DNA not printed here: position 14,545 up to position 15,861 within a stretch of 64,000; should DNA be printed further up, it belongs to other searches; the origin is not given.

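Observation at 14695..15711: DUF35 protein fused to a Cys-less, truncated HMG-CoA-synthase-like N-terminal region, translationally coupled to a thiolase.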

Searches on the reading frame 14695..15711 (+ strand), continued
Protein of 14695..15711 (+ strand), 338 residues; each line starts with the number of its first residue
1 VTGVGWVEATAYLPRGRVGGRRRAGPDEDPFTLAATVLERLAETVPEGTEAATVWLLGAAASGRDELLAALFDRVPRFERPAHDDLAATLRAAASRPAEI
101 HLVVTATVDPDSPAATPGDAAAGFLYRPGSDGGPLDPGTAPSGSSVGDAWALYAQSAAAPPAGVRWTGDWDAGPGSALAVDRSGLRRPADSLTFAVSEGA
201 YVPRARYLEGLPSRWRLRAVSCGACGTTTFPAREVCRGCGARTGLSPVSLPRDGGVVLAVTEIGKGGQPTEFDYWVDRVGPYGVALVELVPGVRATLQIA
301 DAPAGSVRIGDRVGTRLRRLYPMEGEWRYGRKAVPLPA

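Call 53: list_cluster_members(proteins=[P0065, P0026, P0049, P0079, P0296, P0314, P0325, P0361, P0329, P0352])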
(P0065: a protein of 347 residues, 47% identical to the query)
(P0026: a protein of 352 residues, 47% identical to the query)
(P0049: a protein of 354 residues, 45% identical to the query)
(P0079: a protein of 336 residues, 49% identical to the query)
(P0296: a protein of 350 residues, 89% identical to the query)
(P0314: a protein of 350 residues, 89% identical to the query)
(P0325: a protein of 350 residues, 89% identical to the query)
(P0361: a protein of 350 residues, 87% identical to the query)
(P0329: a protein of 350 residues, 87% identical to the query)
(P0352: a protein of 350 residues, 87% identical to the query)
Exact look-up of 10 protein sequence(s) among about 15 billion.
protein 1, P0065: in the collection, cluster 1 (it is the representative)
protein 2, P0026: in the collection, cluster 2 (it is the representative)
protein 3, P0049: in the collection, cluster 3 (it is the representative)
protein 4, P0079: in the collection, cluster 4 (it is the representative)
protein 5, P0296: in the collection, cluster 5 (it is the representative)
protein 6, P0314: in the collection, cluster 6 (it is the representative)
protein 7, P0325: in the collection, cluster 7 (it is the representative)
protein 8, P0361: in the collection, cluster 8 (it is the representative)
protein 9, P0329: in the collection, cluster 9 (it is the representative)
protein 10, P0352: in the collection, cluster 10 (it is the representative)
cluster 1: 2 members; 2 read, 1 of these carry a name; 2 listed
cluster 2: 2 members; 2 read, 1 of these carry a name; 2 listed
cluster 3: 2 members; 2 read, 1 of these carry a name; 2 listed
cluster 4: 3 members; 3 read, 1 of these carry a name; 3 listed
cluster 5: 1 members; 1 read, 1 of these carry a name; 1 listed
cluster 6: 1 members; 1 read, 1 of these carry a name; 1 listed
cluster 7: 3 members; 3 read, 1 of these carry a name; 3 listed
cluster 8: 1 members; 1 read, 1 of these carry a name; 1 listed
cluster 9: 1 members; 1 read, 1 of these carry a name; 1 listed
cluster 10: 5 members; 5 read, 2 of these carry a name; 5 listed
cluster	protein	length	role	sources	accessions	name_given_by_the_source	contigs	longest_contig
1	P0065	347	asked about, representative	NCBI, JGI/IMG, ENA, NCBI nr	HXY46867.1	MAG TPA: hypothetical protein VEK13_03080 [Thermoplasmata archaeon] | hypothetical protein [Thermoplasmata archaeon]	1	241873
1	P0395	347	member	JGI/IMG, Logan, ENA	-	-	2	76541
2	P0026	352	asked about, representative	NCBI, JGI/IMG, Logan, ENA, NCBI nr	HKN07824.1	MAG TPA: hypothetical protein VJ021_09585 [Thermoplasmata archaeon] | hypothetical protein [Thermoplasmata archaeon]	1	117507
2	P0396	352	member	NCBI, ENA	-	-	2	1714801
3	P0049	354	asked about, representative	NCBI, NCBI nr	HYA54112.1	MAG TPA: hypothetical protein VEG42_00735 [Thermoplasmata archaeon] | hypothetical protein [Thermoplasmata archaeon]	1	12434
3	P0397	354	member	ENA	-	-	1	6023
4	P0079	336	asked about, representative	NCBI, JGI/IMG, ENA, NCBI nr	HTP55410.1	MAG TPA: zinc ribbon domain-containing protein [Thermoplasmata archaeon] | zinc ribbon domain-containing protein [Thermoplasmata archaeon]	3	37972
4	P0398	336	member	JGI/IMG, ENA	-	-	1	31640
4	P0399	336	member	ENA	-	-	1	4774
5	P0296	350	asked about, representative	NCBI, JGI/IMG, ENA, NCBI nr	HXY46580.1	MAG TPA: hydroxymethylglutaryl-CoA synthase [Thermoplasmata archaeon] | hydroxymethylglutaryl-CoA synthase [Thermoplasmata archaeon]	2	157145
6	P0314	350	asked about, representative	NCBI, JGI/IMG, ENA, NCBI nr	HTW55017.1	MAG TPA: hydroxymethylglutaryl-CoA synthase [Thermoplasmata archaeon] | hydroxymethylglutaryl-CoA synthase [Thermoplasmata archaeon]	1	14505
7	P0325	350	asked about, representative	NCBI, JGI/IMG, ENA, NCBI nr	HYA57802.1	MAG TPA: hydroxymethylglutaryl-CoA synthase [Thermoplasmata archaeon] | hydroxymethylglutaryl-CoA synthase [Thermoplasmata archaeon]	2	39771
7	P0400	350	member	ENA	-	-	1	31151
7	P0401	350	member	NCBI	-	-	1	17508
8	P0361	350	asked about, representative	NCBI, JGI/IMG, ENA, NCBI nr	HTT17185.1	MAG TPA: hydroxymethylglutaryl-CoA synthase [Thermoplasmata archaeon] | hydroxymethylglutaryl-CoA synthase [Thermoplasmata archaeon]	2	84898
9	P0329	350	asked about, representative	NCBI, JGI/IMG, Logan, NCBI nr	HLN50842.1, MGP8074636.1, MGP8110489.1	MAG: hydroxymethylglutaryl-CoA synthase [Thermoplasmata archaeon] | hydroxymethylglutaryl-CoA synthase [Thermoplasmata archaeon]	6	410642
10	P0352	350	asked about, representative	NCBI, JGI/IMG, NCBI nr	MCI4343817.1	MAG: hydroxymethylglutaryl-CoA synthase [Thermoplasmata archaeon] | hydroxymethylglutaryl-CoA synthase | hydroxymethylglutaryl-CoA synthase [Thermoplasmata archaeon]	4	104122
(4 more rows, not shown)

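Call 62: list_cluster_members(proteins=[P0089, P0112, P0021, P0001, P0275, P0319, P0359, P0366, P0369, P0390])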
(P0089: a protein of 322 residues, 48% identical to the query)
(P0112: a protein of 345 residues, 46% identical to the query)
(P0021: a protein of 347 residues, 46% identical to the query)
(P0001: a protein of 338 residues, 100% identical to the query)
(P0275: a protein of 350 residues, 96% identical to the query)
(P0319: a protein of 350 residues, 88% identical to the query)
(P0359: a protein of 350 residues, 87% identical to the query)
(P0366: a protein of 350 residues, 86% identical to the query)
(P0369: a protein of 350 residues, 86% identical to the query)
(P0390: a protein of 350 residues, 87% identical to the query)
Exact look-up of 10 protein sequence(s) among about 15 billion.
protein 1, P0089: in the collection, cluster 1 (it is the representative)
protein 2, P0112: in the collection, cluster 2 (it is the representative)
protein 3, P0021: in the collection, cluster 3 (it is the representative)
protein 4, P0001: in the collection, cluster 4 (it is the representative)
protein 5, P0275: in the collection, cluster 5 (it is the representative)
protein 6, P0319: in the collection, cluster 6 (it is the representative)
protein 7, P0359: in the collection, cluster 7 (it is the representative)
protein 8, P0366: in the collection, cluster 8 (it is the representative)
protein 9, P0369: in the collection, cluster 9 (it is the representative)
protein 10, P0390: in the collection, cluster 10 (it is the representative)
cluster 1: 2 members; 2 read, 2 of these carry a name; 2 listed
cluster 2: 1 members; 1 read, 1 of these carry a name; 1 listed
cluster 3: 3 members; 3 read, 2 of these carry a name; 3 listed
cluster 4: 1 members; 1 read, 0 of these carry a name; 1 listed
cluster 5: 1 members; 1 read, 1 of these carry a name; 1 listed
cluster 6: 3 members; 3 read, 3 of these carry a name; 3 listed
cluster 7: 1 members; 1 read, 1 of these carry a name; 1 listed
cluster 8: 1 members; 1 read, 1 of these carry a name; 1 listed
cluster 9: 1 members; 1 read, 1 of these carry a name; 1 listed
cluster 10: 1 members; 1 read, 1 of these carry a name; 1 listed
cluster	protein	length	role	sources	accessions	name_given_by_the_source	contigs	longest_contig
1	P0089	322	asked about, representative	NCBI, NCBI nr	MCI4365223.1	MAG: hypothetical protein L3K10_04075 [Thermoplasmata archaeon] | hypothetical protein [Thermoplasmata archaeon]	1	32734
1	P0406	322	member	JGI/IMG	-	uncharacterized OB-fold protein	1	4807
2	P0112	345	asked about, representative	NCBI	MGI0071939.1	MAG: Zn-ribbon domain-containing OB-fold protein [Thermoplasmata archaeon]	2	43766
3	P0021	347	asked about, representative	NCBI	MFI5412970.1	MAG: hypothetical protein ACHQ0I_00040 [Candidatus Lutacidiplasmatales archaeon]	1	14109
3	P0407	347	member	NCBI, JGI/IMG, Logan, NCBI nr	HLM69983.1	MAG TPA: hypothetical protein VK423_01185 [Thermoplasmata archaeon] | hypothetical protein [Thermoplasmata archaeon]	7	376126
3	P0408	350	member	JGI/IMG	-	-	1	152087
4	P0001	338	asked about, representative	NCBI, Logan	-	-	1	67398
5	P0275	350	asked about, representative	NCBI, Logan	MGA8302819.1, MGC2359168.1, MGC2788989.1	MAG: hydroxymethylglutaryl-CoA synthase [Thermoplasmata archaeon]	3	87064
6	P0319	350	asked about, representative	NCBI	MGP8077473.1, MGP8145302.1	MAG: hydroxymethylglutaryl-CoA synthase [Thermoplasmata archaeon]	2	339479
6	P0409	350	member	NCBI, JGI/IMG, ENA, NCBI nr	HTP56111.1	MAG TPA: hydroxymethylglutaryl-CoA synthase [Thermoplasmata archaeon] | hydroxymethylglutaryl-CoA synthase [Thermoplasmata archaeon]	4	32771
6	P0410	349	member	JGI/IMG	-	hydroxymethylglutaryl-CoA synthase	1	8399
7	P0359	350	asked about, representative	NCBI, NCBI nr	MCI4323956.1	MAG: hydroxymethylglutaryl-CoA synthase [Thermoplasmata archaeon] | hydroxymethylglutaryl-CoA synthase [Thermoplasmata archaeon]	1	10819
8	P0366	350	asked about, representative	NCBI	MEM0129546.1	MAG: hydroxymethylglutaryl-CoA synthase [Thermoplasmata archaeon]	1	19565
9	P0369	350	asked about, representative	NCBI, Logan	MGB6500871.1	MAG: hydroxymethylglutaryl-CoA synthase [Thermoplasmata archaeon]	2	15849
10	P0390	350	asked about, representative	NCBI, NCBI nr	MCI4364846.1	MAG: hydroxymethylglutaryl-CoA synthase [Thermoplasmata archaeon] | hydroxymethylglutaryl-CoA synthase [Thermoplasmata archaeon]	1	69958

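Call 64: find_encoding_contigs(protein=P0089, flank=3000, max_places=2)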
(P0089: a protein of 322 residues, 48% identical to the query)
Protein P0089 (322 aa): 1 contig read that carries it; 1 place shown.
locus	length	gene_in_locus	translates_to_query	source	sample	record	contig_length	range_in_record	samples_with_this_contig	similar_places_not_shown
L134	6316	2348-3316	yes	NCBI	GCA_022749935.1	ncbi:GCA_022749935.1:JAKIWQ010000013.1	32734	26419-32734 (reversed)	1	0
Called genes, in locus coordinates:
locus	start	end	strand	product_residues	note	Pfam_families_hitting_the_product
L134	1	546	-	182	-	?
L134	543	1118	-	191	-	PF02441:Flavoprotein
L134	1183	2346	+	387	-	PF00108:Thiolase_N, PF22691:Thiolase_C_1, PF02803:Thiolase_C (weak)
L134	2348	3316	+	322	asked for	PF12172:zf-ChsH2 (faint)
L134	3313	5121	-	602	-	PF17899:Peptidase_M61_N, PF05299:Peptidase_M61, PF00595:PDZ (weak), PF13180:PDZ_2, PF17820:PDZ_6 (faint)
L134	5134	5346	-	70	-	-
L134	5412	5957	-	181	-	-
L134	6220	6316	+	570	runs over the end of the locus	PF23545:Zn_ribbon_HMPTM, PF04055:Radical_SAM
